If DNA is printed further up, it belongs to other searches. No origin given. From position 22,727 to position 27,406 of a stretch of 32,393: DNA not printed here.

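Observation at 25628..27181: Complete epimerisation domain placed directly after a KS-AT-KR module, on an E-type peptidyl-carrier-like domain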

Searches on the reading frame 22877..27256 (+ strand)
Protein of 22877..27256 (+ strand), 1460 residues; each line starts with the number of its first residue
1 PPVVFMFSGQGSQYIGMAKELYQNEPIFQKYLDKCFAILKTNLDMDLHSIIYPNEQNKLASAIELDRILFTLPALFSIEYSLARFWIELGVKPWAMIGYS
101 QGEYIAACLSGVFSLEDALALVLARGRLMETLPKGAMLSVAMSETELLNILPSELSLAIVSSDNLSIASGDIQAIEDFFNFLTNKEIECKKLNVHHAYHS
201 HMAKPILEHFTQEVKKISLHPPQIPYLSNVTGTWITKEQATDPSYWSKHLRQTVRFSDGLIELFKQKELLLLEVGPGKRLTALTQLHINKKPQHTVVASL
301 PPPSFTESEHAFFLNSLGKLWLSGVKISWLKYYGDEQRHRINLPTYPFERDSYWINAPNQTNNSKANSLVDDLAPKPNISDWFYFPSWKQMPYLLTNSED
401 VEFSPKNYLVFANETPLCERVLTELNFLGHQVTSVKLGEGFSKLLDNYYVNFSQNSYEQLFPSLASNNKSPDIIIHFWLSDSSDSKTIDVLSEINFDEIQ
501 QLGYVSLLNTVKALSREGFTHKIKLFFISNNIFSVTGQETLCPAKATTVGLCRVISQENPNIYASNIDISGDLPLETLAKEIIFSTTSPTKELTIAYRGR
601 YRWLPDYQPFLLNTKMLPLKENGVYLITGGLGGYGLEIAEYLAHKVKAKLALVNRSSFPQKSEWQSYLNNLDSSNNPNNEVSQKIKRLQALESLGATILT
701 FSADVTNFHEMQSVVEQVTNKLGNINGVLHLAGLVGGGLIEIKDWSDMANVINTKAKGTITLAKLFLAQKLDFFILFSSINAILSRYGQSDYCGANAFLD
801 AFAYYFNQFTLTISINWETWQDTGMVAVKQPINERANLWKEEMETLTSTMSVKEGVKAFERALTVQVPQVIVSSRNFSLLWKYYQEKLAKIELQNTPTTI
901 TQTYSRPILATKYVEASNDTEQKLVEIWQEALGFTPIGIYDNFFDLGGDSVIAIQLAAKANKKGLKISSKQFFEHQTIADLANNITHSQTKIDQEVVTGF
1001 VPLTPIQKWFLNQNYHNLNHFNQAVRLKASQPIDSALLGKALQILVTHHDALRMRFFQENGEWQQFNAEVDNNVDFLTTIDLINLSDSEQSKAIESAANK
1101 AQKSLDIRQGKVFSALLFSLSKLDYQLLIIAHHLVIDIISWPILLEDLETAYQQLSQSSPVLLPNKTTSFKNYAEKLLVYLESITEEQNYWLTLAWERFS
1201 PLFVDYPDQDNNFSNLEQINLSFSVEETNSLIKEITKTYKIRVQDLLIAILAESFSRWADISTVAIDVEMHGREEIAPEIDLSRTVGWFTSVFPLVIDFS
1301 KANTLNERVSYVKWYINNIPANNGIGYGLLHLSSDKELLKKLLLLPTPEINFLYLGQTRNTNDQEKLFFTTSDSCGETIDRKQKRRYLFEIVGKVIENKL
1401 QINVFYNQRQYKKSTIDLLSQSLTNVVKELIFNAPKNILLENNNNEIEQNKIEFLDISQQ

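Call 77: find_homologous_proteins(query=window:22877-27256:+, max_evalue=1e-60)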
Query window:22877-27256:+ (1460 aa): 7839 proteins with E <= 1e-60 among 8000 candidates; the best 120 are listed.
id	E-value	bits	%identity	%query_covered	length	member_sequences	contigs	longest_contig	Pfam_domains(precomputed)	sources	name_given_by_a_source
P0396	0.0e+0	1226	42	98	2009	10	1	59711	PF08659.17,PF22336.3,PF00109.33,PF21394.4,PF22621.3,PF00550.32,PF13561.13,PF16197.12,PF00698.27,PF00668.26,PF00106.32,PF02801.29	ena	-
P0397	0.0e+0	1203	42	98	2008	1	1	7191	PF08659.17,PF22336.3,PF00109.33,PF21394.4,PF22621.3,PF00550.32,PF13561.13,PF16197.12,PF00698.27,PF00668.26,PF00106.32,PF02801.29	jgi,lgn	jgi:non-ribosomal peptide synthase protein (TIGR01720 family)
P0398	0.0e+0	1199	42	98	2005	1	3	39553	PF08659.17,PF22336.3,PF00109.33,PF21394.4,PF22621.3,PF00550.32,PF13561.13,PF00108.30,PF16197.12,PF00698.27,PF00668.26,PF00106.32,PF02801.29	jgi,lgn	jgi:non-ribosomal peptide synthase protein (TIGR01720 family)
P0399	0.0e+0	1198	36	68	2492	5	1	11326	PF08659.17,PF22336.3,PF00109.33,PF21394.4,PF22621.3,PF00550.32,PF13561.13,PF00106.32,PF02801.29,PF16197.12,PF00698.27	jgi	jgi:acyl transferase domain-containing protein/acyl carrier protein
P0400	0.0e+0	1190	44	57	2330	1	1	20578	PF08659.17,PF22336.3,PF00109.33,PF21394.4,PF21089.4,PF22621.3,PF00550.32,PF13561.13,PF16197.12,PF00698.27,PF00668.26,PF14765.13,PF00106.32,PF02801.29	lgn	-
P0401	0.0e+0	1188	42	98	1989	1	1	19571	PF08659.17,PF22336.3,PF00109.33,PF21394.4,PF22621.3,PF00550.32,PF13561.13,PF16197.12,PF00698.27,PF00668.26,PF00106.32,PF02801.29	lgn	-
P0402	0.0e+0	1182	42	98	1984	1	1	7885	PF08659.17,PF22336.3,PF00109.33,PF21394.4,PF22621.3,PF00550.32,PF13561.13,PF00108.30,PF16197.12,PF00698.27,PF00668.26,PF00106.32,PF02801.29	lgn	-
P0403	0.0e+0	1175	40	98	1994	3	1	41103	PF08659.17,PF22336.3,PF00109.33,PF21394.4,PF22621.3,PF00550.32,PF13561.13,PF16197.12,PF00698.27,PF00668.26,PF00106.32,PF02801.29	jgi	jgi:non-ribosomal peptide synthase protein (TIGR01720 family)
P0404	0.0e+0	1171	36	68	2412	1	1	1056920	PF08659.17,PF22336.3,PF00109.33,PF21394.4,PF22621.3,PF00550.32,PF13561.13,PF00106.32,PF02801.29,PF16197.12,PF00698.27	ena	-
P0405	0.0e+0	1169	42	98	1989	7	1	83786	PF08659.17,PF22336.3,PF00109.33,PF21394.4,PF22621.3,PF00550.32,PF13561.13,PF16197.12,PF00698.27,PF00668.26,PF00106.32,PF02801.29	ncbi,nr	ncbi:MAG: SDR family NAD(P)-dependent oxidoreductase [Nostoc sp. ChiQUE01a]|nr:SDR family NAD(P)-dep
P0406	0.0e+0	1167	41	98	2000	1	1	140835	PF08659.17,PF22336.3,PF00109.33,PF21394.4,PF22621.3,PF00550.32,PF13561.13,PF16197.12,PF00698.27,PF00668.26,PF00106.32,PF02801.29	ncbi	ncbi:hypothetical protein NUACC21_37270 [Scytonema sp. NUACC21]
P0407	0.0e+0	1167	42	98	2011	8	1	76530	PF08659.17,PF22336.3,PF00109.33,PF21394.4,PF22621.3,PF00550.32,PF13561.13,PF00108.30,PF16197.12,PF00698.27,PF00668.26,PF00106.32,PF02801.29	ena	-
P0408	0.0e+0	1162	37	98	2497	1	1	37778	PF08659.17,PF00668.26,PF22336.3,PF00109.33,PF21394.4,PF22621.3,PF00550.32,PF00106.32,PF02801.29,PF16197.12,PF00698.27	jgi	jgi:non-ribosomal peptide synthase protein (TIGR01720 family)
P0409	0.0e+0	1159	42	99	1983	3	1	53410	PF08659.17,PF22336.3,PF00109.33,PF21394.4,PF22621.3,PF00550.32,PF13561.13,PF16197.12,PF00698.27,PF00668.26,PF00106.32,PF02801.29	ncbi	-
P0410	0.0e+0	1159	41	98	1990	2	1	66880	PF08659.17,PF22336.3,PF00109.33,PF21394.4,PF22621.3,PF00550.32,PF13561.13,PF16197.12,PF00698.27,PF00668.26,PF00106.32,PF02801.29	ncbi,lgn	-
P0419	0.0e+0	1147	42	98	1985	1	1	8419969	PF08659.17,PF22336.3,PF00109.33,PF21394.4,PF22621.3,PF00550.32,PF13561.13,PF16197.12,PF00698.27,PF00668.26,PF00106.32,PF02801.29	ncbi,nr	ncbi:beta-ketoacyl synthase [Nostoc sp. NIES-4103]|nr:beta-ketoacyl synthase [Nostoc sp. NIES-4103]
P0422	0.0e+0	1146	41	98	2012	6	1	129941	PF08659.17,PF22336.3,PF00109.33,PF21394.4,PF22621.3,PF00550.32,PF13561.13,PF00108.30,PF16197.12,PF00698.27,PF00668.26,PF00106.32,PF02801.29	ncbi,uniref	ncbi:SDR family oxidoreductase [Microcoleus sp. F4-D5]|uniref:SDR family oxidoreductase n=1 Tax=Micr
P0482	0.0e+0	1095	39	98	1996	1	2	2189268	PF08659.17,PF22336.3,PF00109.33,PF21394.4,PF22621.3,PF00550.32,PF13561.13,PF16197.12,PF00698.27,PF00668.26,PF00106.32,PF02801.29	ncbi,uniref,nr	ncbi:hypothetical protein DSM106972_045640 [Dulcicalothrix desertica PCC 7102]|uniref:Phenolphthioce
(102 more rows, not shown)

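Call 79: find_encoding_contigs(protein=P0419, flank=10000, max_places=2)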
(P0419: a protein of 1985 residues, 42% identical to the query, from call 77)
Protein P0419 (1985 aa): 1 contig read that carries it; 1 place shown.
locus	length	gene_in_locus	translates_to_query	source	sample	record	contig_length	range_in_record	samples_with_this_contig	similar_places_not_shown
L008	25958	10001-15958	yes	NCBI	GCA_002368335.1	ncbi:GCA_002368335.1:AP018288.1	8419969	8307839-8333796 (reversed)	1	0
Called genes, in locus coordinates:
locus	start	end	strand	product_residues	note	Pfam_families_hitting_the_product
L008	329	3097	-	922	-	PF11741:AMIN, PF13388:DUF4106 (faint), PF07715:Plug, PF00593:TonB_dep_Rec_b-barrel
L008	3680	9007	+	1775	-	PF00501:AMP-binding, PF23024:AMP-dom_DIP2-like, PF23297:ACP_SdgA_C, PF00550:PP-binding, PF00668:Condensation, PF00501:AMP-binding, PF13193:AMP-binding_C, PF00550:PP-binding, +1 more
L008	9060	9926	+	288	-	PF02668:TauD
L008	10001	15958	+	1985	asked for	PF00109:ketoacyl-synt, PF02801:Ketoacyl-synt_C, PF16197:KAsynt_C_assoc, PF22336:RhiE-like_linker, PF22621:CurL-like_PKS_C, PF00698:Acyl_transf_1, PF21394:Beta-ketacyl_N, PF08659:KR, +4 more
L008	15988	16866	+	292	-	-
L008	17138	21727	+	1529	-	PF00668:Condensation, PF00501:AMP-binding, PF13193:AMP-binding_C, PF00550:PP-binding, PF00668:Condensation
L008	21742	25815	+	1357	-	PF00668:Condensation, PF00550:PP-binding, PF00668:Condensation, PF02668:TauD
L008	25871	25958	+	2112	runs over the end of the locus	PF00668:Condensation, PF00501:AMP-binding, PF13193:AMP-binding_C, PF00550:PP-binding, PF00668:Condensation, PF00501:AMP-binding, PF13193:AMP-binding_C, PF00550:PP-binding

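Call 85: find_encoding_contigs(protein=P0482, flank=10000, max_places=1)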
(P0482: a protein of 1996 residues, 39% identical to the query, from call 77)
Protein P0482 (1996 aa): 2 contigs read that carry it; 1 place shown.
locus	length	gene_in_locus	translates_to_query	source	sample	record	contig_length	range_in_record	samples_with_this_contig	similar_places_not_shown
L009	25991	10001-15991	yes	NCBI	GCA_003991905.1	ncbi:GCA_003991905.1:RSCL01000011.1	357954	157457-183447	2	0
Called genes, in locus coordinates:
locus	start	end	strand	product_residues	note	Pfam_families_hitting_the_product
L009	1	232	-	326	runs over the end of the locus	PF01497:Peripla_BP_2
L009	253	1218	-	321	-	PF06999:Suc_Fer-like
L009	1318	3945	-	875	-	PF11741:AMIN, PF07715:Plug, PF00593:TonB_dep_Rec_b-barrel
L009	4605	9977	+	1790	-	PF00501:AMP-binding, PF23024:AMP-dom_DIP2-like, PF23297:ACP_SdgA_C, PF00550:PP-binding, PF00668:Condensation, PF00501:AMP-binding, PF13193:AMP-binding_C, PF00550:PP-binding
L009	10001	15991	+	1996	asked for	PF00109:ketoacyl-synt, PF02801:Ketoacyl-synt_C, PF16197:KAsynt_C_assoc, PF22336:RhiE-like_linker, PF22621:CurL-like_PKS_C, PF00698:Acyl_transf_1, PF21394:Beta-ketacyl_N, PF08659:KR, +4 more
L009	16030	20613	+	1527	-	PF00668:Condensation, PF00501:AMP-binding, PF13193:AMP-binding_C, PF00550:PP-binding, PF00668:Condensation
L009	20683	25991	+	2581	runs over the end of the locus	PF00668:Condensation, PF00501:AMP-binding, PF13193:AMP-binding_C, PF00550:PP-binding, PF00668:Condensation, PF00501:AMP-binding, PF13193:AMP-binding_C, PF00550:PP-binding, +1 more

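Call 86: find_encoding_contigs(protein=P0422, flank=10000, max_places=1)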
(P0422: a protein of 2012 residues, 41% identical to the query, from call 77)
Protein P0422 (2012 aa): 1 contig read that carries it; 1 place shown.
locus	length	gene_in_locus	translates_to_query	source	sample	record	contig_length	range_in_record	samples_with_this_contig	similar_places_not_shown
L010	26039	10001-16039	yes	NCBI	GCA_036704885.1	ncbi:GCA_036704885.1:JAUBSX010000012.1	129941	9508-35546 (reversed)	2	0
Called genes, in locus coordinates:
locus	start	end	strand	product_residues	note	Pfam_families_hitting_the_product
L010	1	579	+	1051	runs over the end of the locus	PF00109:ketoacyl-synt, PF02801:Ketoacyl-synt_C, PF16197:KAsynt_C_assoc, PF22336:RhiE-like_linker, PF22621:CurL-like_PKS_C, PF00698:Acyl_transf_1, PF00550:PP-binding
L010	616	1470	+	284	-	PF00070:Pyr_redox (faint), PF02737:3HCDH_N, PF03446:NAD_binding_2 (weak), PF00725:3HCDH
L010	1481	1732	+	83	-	PF00550:PP-binding (weak)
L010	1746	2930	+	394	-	PF02771:Acyl-CoA_dh_N, PF02770:Acyl-CoA_dh_M, PF00441:Acyl-CoA_dh_1, PF08028:Acyl-CoA_dh_2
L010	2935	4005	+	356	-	PF00702:Hydrolase (faint), PF12689:Acid_PPase (faint)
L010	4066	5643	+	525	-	PF00668:Condensation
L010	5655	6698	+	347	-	PF02668:TauD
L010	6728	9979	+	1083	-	PF00668:Condensation, PF00501:AMP-binding, PF13193:AMP-binding_C, PF00550:PP-binding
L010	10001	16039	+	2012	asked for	PF00109:ketoacyl-synt, PF02801:Ketoacyl-synt_C, PF16197:KAsynt_C_assoc, PF22336:RhiE-like_linker, PF22621:CurL-like_PKS_C, PF00698:Acyl_transf_1, PF21394:Beta-ketacyl_N, PF08659:KR, +5 more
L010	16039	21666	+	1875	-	PF00668:Condensation, PF16911:PapA_C (faint), PF00501:AMP-binding, PF13193:AMP-binding_C, PF00550:PP-binding, PF00668:Condensation, PF02668:TauD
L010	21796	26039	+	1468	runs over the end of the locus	PF00668:Condensation, PF00501:AMP-binding, PF13193:AMP-binding_C, PF00550:PP-binding, PF01073:3Beta_HSD (weak), PF01370:Epimerase, PF02719:Polysacc_synt_2 (faint), PF07993:NAD_binding_4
